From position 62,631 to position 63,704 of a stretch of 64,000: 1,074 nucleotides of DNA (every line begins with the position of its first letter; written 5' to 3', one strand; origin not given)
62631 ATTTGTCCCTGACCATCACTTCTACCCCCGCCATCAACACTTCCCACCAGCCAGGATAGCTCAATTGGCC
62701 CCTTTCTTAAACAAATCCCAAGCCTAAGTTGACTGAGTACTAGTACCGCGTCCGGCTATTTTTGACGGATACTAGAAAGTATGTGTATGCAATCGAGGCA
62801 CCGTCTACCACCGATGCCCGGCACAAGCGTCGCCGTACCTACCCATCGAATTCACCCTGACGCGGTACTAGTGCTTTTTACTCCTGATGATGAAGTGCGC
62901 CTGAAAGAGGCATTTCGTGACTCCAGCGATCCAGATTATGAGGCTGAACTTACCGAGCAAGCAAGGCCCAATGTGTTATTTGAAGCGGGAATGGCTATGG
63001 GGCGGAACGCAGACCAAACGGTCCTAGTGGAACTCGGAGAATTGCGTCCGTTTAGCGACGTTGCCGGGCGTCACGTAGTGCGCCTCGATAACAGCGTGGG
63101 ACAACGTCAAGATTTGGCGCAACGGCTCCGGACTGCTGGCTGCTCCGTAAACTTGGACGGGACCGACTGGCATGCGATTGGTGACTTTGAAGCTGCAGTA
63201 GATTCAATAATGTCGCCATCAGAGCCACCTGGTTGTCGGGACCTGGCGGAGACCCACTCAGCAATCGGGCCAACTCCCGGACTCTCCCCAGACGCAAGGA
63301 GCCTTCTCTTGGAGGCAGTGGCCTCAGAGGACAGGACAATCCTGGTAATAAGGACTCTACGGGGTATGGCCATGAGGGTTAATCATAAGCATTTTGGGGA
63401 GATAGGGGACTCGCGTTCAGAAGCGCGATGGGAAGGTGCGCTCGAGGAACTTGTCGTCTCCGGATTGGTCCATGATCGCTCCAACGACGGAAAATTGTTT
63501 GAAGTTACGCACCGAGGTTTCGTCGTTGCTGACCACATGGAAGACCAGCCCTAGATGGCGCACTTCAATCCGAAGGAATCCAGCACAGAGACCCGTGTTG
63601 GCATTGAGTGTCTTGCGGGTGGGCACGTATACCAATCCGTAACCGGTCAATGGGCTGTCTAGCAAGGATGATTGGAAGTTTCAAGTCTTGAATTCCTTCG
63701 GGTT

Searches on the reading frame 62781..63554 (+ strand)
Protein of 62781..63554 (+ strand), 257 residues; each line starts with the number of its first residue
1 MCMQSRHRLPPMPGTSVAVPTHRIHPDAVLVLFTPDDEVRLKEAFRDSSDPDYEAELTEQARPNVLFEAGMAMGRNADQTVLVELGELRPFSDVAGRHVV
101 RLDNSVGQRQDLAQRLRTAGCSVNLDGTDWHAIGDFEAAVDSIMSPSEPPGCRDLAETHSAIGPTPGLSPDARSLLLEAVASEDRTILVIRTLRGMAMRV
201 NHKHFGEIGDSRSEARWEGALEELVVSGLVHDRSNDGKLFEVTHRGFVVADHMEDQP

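Call 76: search_protein_families(library=pfam, proteins=[window:62781-63554:+], max_evalue=0.001)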
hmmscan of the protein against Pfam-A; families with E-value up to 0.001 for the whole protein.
window:62781-63554:+ (257 aa): 1 family
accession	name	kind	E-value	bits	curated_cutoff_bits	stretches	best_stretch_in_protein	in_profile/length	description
PF10137.14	CAP12-PCTIR_TIR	-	6.1e-14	52.5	24.7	1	27-103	53-118/119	CAP12/Pycsar effector protein, TIR domain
